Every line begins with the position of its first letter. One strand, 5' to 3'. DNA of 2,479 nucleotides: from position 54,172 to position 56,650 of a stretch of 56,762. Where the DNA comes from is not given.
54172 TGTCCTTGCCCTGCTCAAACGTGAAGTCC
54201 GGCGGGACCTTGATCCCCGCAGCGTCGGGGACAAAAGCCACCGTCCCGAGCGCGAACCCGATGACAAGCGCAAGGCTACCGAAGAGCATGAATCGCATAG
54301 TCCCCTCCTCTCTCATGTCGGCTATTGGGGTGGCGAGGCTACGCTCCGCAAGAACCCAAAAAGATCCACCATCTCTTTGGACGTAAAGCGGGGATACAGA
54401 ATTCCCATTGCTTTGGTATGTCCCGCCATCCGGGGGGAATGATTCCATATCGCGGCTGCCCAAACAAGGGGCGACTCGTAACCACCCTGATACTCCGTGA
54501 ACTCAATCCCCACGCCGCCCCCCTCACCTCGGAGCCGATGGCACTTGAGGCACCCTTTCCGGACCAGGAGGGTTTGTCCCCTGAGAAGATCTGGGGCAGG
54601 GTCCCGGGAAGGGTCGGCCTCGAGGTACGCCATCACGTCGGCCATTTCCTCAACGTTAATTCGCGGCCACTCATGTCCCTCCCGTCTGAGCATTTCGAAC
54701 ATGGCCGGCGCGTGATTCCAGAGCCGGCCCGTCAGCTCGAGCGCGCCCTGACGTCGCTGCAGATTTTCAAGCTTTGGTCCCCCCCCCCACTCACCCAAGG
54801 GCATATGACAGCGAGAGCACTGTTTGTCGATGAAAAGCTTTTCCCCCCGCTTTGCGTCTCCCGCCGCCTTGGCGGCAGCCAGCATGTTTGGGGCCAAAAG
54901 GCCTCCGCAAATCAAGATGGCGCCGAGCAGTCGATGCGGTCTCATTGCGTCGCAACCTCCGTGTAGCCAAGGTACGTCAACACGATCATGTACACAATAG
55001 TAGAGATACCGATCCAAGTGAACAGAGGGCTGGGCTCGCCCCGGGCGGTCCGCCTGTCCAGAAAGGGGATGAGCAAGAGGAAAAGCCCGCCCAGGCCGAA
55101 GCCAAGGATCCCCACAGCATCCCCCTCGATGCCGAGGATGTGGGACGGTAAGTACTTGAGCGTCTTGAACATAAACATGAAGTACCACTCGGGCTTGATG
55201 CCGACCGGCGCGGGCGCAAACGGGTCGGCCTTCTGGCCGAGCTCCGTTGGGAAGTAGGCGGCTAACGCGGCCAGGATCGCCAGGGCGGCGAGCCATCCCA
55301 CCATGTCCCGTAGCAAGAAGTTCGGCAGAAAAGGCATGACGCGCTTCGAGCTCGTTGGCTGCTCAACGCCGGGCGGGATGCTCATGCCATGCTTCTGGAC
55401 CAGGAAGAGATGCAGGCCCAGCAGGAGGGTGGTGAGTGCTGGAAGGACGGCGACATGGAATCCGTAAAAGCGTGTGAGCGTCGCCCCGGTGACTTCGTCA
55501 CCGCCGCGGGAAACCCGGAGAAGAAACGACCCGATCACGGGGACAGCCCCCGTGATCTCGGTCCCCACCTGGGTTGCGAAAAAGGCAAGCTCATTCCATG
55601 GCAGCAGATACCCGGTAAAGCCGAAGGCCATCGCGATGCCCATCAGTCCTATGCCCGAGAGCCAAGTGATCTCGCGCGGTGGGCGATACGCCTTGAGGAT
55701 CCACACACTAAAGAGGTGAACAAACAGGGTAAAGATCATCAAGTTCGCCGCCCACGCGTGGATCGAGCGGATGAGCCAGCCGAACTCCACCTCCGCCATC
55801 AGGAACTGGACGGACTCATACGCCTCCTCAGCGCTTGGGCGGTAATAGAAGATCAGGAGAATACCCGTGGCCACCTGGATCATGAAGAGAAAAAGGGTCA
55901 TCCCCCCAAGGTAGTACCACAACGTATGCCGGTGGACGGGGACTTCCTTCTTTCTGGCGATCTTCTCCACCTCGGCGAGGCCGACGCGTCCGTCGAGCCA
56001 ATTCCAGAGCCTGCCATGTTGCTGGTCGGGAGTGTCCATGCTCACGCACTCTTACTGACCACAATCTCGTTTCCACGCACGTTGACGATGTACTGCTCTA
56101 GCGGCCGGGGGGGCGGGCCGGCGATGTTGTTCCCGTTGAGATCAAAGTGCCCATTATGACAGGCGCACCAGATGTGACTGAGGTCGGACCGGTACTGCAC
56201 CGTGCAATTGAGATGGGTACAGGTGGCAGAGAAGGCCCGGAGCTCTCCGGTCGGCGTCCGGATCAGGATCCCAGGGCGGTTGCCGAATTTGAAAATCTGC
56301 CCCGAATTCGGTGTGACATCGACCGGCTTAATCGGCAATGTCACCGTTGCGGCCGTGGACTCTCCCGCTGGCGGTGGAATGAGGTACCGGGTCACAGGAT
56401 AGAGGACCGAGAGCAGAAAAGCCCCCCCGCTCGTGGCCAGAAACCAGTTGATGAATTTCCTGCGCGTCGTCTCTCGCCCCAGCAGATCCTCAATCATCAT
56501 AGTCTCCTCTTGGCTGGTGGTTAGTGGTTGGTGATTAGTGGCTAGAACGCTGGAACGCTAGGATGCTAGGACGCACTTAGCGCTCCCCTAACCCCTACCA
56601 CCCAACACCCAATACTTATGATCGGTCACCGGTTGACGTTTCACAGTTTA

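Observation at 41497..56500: A 15-kb respiratory island linking a Rieske/cyt b complex to about 39 c-type haem motifs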

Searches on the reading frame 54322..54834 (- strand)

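Call 4: search_protein_families(library=pfam, proteins=[window:54322-54834:-], max_evalue=0.01)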
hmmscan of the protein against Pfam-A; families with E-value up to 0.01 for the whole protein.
window:54322-54834:- (170 aa): 3 families
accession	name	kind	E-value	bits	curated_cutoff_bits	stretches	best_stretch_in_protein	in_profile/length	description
PF00034.26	Cytochrom_C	-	2.9e-11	45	21.3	2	85-165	3-89/90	Cytochrome c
PF13442.11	Cytochrome_CBB3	-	0.00012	22.8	27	0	3-31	11-31/68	Cytochrome C oxidase, cbb3-type, subunit III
PF09699.15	Paired_CXXCH_1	-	0.0052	16.9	20.6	0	91-100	4-14/41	Doubled CXXCH motif (Paired_CXXCH_1)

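Call 5: search_protein_families(library=ncbifam, proteins=[window:54322-54834:-], max_evalue=0.01)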
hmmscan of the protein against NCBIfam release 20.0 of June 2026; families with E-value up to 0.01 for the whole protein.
window:54322-54834:- (170 aa): 2 families
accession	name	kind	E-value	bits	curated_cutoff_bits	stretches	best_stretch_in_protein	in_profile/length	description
TIGR02603.1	CxxCH_TIGR02603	domain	1.7e-05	24.9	68.15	1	82-116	2-35/134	putative heme-binding domain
TIGR04485.1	thiosulf_SoxX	equivalog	0.00015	22.4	61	0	6-71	5-75/78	sulfur oxidation c-type cytochrome SoxX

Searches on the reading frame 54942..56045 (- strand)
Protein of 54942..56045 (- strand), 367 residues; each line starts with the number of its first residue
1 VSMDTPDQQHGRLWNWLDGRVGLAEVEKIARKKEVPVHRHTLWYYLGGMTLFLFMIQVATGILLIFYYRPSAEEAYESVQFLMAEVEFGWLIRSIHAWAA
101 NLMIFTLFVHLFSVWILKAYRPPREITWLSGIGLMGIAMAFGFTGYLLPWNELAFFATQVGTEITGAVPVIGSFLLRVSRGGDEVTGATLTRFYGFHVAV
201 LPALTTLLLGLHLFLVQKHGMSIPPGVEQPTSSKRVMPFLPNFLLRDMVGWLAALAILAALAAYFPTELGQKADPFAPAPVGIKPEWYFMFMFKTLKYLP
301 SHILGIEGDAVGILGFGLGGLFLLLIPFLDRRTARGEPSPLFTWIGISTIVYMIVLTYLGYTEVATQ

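Call 4: search_protein_families(library=pfam, proteins=[window:54942-56045:-], max_evalue=0.01)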
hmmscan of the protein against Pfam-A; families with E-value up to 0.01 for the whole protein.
window:54942-56045:- (367 aa): 5 families
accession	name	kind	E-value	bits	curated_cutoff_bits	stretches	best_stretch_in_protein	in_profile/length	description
PF00033.24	Cytochrome_B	-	3.8e-51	174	27.2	1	41-220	11-189/189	Cytochrome b/b6/petB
PF13631.11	Cytochrom_B_N_2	-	2.5e-40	138.6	27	1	102-270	2-167/169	Cytochrome b(N-terminal)/b6/petB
PF00032.22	Cytochrom_B_C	-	1.7e-10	41.5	20.7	1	274-364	3-86/102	Cytochrome b(C-terminal)/b6/petD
PF14358.11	DUF4405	-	8.1e-05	23.5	26.7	1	49-115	5-66/66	Domain of unknown function (DUF4405)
PF01292.26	Ni_hydr_CYTB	-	0.0073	16.5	30.1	1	39-114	94-162/179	Prokaryotic cytochrome b561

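Call 5: search_protein_families(library=ncbifam, proteins=[window:54942-56045:-], max_evalue=0.01)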
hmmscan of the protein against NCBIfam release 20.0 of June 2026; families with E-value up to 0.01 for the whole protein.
window:54942-56045:- (367 aa): 5 families
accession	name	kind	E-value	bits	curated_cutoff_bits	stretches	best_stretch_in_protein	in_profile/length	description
NF002990.0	PRK03735.1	subfamily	2.8e-68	230.1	325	1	12-224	4-222/223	cytochrome b6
NF040969.1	cytb_ExtP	equivalog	2.4e-63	213.7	290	1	38-222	19-203/205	selenite/tellurite reduction operon b-type cytochrome ExtP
NF050120.1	bc1_QcrB_actin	exception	7.9e-42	143.7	500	1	16-306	1-307/458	cytochrome bc1 complex cytochrome b subunit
NF041076.1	cyt_b_SoxC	equivalog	5.9e-34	117.8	740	2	15-222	3-201/542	proton pump complex cytochrome B SoxC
TIGR01156.1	cytb6_f_IV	equivalog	7.6e-10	38.9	127.05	1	248-330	41-115/160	cytochrome b6-f complex subunit IV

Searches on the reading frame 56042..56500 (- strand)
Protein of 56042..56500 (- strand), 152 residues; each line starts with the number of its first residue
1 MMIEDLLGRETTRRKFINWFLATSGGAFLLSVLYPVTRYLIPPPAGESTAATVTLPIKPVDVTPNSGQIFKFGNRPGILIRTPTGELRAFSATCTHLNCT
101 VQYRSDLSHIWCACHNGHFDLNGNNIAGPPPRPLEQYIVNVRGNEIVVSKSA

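Call 4: search_protein_families(library=pfam, proteins=[window:56042-56500:-], max_evalue=0.01)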
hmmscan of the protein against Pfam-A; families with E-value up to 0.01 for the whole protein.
window:56042-56500:- (152 aa): 2 families
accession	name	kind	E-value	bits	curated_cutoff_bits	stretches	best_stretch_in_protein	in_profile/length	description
PF00355.32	Rieske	-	3.4e-11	43.3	20.3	1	62-137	11-87/88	Rieske [2Fe-2S] domain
PF25471.1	TM_PetC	-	6.9e-07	29.4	37.1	1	12-50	8-46/48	Iron-sulfur subunit PetC transmembrane anchor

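Call 5: search_protein_families(library=ncbifam, proteins=[window:56042-56500:-], max_evalue=0.01)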
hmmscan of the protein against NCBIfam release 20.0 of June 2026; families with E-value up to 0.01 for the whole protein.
window:56042-56500:- (152 aa): 9 families
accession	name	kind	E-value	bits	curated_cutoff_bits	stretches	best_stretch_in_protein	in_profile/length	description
NF045928.1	Cytb6fFeSPetC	equivalog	1.2e-17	63.8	250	1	10-149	11-164/179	cytochrome b6-f complex iron-sulfur subunit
NF010001.0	PRK13474.1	subfamily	1.6e-17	63.4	154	2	90-150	103-163/178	cytochrome b6-f complex iron-sulfur subunit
TIGR01416.1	Rieske_proteo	equivalog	2.3e-12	47.2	97.4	1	90-135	112-161/176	ubiquinol-cytochrome c reductase iron-sulfur subunit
NF050121.1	bc1_QcrA_actin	exception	2.4e-09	37.2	275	1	85-142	238-298/319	cytochrome bc1 complex Rieske iron-sulfur subunit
TIGR02694.1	arsenite_ox_S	equivalog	3.3e-07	30.3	95.65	1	82-145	46-111/129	arsenate reductase (azurin) small subunit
NF041174.1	SDX_Thmprot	equivalog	3.9e-07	30.2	170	1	74-130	23-80/109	sulredoxin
NF007422.0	PRK09965.1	equivalog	8.5e-06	25.8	113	1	67-149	15-99/106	bifunctional 3-phenylpropionate/cinnamic acid dioxygenase ferredoxin subunit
NF042948.2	3PPDioc_HcaC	equivalog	0.0011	19.2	150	1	80-149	29-101/105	3-phenylpropionate/cinnamic acid dioxygenase ferredoxin subunit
TIGR03171.1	soxL2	equivalog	0.0026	16.8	582.1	0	46-103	143-194/321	Rieske iron-sulfur protein SoxL2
